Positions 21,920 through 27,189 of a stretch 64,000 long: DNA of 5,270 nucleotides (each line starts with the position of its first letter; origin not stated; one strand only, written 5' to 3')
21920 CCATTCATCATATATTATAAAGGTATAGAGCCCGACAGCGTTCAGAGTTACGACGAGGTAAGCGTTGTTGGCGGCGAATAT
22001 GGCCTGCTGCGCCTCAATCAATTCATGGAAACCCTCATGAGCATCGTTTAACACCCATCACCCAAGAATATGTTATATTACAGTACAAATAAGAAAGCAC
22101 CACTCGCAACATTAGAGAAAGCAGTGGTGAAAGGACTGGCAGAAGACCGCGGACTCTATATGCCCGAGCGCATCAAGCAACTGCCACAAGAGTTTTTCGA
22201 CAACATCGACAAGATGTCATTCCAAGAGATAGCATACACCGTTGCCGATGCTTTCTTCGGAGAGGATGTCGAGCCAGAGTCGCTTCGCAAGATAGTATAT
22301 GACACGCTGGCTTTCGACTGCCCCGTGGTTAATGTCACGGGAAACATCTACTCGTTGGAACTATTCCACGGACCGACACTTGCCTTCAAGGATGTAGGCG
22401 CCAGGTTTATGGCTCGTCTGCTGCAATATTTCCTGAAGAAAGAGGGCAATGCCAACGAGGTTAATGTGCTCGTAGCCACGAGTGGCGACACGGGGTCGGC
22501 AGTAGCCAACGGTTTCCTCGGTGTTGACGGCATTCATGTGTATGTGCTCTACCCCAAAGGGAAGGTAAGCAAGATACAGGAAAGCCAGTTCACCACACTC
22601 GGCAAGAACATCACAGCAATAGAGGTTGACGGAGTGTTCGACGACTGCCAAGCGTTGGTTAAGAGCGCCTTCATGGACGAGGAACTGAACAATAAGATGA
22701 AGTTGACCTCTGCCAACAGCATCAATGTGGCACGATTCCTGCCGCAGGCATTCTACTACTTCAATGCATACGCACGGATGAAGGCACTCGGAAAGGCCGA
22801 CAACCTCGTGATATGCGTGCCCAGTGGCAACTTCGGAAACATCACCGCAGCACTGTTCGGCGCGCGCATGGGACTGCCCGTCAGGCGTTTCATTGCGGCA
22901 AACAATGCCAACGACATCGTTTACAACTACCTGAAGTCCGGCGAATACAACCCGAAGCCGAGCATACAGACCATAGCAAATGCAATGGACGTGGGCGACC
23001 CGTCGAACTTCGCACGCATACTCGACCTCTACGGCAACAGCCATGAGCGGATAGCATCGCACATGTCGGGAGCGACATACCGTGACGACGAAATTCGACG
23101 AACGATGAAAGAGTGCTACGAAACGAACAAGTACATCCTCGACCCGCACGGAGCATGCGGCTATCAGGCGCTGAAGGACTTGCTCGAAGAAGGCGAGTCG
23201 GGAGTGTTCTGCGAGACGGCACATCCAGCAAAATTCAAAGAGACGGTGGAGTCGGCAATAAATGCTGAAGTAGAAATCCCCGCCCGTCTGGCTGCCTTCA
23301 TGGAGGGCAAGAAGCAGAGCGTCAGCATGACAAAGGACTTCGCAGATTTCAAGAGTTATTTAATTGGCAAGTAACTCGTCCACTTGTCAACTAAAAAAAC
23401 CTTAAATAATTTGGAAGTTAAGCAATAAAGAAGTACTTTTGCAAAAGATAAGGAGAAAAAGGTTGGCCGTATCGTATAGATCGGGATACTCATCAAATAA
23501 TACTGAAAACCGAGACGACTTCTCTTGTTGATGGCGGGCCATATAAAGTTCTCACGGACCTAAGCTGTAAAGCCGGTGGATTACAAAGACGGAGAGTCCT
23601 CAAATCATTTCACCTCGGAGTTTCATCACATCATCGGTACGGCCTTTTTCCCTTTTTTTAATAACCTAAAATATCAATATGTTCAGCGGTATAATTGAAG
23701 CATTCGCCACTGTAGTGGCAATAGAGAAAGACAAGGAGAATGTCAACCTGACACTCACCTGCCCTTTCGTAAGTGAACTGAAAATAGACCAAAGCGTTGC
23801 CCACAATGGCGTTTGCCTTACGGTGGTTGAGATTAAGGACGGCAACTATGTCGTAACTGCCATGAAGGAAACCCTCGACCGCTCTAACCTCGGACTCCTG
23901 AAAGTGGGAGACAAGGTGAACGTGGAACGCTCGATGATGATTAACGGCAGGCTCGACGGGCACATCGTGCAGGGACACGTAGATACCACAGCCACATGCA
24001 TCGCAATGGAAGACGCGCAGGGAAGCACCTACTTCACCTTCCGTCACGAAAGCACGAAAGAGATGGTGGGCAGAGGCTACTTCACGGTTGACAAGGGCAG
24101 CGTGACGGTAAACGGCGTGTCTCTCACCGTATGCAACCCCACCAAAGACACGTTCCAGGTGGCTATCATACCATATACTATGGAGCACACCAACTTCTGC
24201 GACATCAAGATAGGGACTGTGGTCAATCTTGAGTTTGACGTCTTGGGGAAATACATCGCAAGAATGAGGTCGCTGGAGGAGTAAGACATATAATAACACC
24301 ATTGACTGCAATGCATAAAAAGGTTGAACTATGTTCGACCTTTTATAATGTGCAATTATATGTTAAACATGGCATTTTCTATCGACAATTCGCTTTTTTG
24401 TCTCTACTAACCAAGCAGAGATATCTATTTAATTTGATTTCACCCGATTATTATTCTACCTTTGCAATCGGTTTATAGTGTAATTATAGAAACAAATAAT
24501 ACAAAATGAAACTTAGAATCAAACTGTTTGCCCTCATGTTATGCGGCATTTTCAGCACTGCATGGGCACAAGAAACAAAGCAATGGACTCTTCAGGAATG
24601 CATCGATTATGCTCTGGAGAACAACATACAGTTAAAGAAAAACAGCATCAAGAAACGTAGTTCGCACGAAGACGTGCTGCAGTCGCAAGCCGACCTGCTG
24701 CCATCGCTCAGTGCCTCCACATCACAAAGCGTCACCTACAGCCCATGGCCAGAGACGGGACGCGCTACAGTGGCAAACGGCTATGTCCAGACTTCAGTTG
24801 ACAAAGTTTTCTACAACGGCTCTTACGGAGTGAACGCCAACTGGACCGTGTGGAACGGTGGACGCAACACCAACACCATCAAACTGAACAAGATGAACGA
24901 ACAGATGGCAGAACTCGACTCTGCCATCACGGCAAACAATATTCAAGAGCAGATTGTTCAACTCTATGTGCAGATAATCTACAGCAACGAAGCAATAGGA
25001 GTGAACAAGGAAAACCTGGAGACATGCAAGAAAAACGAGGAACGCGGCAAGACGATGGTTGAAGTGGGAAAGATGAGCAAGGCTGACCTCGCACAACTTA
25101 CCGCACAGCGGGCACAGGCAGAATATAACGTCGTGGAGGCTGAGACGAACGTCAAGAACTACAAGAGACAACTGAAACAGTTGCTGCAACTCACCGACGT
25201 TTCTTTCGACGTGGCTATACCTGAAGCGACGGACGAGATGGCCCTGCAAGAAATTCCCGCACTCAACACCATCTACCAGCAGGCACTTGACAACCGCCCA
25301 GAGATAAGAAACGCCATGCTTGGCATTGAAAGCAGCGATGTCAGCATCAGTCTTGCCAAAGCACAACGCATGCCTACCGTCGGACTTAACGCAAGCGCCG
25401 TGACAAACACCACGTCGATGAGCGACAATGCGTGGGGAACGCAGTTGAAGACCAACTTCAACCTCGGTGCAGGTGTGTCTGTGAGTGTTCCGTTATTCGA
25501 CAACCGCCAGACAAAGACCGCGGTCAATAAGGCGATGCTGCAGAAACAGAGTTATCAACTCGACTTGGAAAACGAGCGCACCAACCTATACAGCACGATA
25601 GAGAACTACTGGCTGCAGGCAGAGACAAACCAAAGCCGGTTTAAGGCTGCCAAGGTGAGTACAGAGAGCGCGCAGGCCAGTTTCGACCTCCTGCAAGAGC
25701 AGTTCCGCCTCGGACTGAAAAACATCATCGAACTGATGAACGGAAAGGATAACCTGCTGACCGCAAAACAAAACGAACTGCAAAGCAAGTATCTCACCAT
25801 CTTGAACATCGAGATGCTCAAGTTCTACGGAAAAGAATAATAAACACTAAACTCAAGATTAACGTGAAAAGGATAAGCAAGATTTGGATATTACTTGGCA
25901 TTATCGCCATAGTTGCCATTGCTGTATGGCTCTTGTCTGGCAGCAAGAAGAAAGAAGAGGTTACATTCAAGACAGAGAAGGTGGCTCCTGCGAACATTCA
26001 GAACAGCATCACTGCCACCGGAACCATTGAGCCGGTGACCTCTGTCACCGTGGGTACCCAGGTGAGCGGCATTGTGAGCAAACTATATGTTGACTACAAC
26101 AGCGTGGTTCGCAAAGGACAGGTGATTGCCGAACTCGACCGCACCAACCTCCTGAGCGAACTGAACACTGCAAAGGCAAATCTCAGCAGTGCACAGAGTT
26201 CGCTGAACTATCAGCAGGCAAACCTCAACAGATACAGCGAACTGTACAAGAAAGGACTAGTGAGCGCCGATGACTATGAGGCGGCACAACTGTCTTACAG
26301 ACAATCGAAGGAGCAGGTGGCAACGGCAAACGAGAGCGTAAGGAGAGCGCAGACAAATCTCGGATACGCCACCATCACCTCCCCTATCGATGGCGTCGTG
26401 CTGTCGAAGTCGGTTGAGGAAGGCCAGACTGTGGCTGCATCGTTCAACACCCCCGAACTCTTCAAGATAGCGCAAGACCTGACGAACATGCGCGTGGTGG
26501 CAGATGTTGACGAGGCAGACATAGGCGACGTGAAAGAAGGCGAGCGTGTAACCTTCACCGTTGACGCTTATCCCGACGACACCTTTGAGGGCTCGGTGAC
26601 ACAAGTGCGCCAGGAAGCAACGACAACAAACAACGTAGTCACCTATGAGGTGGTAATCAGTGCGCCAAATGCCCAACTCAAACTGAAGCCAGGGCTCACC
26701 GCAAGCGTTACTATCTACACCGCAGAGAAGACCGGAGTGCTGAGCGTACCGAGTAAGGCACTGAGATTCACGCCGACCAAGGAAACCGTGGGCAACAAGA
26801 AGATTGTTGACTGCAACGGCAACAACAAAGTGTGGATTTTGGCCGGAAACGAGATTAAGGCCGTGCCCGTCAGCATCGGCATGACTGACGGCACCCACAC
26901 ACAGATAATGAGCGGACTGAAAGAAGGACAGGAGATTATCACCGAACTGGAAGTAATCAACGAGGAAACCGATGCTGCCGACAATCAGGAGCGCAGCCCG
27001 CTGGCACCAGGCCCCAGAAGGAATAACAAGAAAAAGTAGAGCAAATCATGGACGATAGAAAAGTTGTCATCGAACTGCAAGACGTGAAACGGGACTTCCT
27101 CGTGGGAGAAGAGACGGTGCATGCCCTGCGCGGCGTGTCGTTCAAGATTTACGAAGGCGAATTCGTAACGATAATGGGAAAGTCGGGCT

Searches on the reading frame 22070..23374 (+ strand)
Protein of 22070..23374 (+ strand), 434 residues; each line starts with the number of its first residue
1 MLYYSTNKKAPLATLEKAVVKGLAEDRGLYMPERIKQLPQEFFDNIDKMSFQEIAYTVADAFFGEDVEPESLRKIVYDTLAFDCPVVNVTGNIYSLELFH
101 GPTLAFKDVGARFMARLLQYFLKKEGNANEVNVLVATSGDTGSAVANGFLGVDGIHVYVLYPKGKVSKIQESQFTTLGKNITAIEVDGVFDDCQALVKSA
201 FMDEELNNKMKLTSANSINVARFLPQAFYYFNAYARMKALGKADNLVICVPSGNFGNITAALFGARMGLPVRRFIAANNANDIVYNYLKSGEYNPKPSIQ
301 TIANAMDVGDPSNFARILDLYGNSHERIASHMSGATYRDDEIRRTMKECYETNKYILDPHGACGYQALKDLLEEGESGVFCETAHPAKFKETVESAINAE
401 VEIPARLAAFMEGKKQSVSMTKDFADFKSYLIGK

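Call 65: search_protein_families(library=pfam, proteins=[window:22070-23374:+], max_evalue=0.00001)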
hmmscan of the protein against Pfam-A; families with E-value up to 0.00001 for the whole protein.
window:22070-23374:+ (434 aa): 2 families
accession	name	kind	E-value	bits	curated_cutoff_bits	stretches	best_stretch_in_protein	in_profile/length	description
PF00291.31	PALP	-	5.7e-28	98.5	35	1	96-376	28-282/295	Pyridoxal-phosphate dependent enzyme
PF14821.11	Thr_synth_N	-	3.8e-20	72.3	25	1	3-78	2-77/79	Threonine synthase N terminus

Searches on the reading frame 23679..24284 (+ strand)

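Call 66: search_protein_families(library=pfam, proteins=[window:23679-24284:+], max_evalue=0.00001)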
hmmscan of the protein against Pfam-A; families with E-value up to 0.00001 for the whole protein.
window:23679-24284:+ (201 aa): 1 family
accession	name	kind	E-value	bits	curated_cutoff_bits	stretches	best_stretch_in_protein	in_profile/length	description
PF00677.23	Lum_binding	-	1.2e-43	147.4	27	2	98-187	1-86/86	Lumazine binding domain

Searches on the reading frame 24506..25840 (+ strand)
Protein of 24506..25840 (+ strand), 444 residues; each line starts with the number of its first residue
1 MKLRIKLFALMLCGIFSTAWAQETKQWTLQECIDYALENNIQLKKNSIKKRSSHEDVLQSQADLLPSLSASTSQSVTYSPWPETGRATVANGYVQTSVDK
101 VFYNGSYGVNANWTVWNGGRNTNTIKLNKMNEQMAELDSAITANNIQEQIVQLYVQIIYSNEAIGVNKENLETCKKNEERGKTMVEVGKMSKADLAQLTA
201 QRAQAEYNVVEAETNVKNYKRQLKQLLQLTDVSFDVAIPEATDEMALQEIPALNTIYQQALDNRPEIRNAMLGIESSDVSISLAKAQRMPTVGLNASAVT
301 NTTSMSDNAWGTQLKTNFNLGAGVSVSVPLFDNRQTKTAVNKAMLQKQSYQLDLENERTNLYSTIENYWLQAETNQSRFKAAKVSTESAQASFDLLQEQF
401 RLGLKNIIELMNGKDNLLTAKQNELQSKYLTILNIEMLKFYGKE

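Call 66: search_protein_families(library=pfam, proteins=[window:24506-25840:+], max_evalue=0.00001)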
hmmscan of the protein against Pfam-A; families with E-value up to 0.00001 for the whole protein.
window:24506-25840:+ (444 aa): 1 family
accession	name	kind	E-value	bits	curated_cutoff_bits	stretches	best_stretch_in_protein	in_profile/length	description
PF02321.23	OEP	-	5.6e-57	193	22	2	253-440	1-184/187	Outer membrane efflux protein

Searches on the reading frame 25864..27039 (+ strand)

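Call 66: search_protein_families(library=pfam, proteins=[window:25864-27039:+], max_evalue=0.00001)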
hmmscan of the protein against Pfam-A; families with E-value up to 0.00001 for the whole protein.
window:25864-27039:+ (391 aa): 3 families
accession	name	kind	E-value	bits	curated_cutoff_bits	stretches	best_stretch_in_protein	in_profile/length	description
PF16576.10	HlyD_D23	-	5.5e-26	91.6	30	1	45-280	2-214/214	Barrel-sandwich domain of CusB or HlyD membrane-fusion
PF13437.12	HlyD_3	-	1.1e-20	74.8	22.2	1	170-277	1-106/106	HlyD family secretion protein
PF13533.13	Biotin_lipoyl_2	-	7.8e-09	35.6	29.8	0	61-92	1-32/32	Biotin-lipoyl like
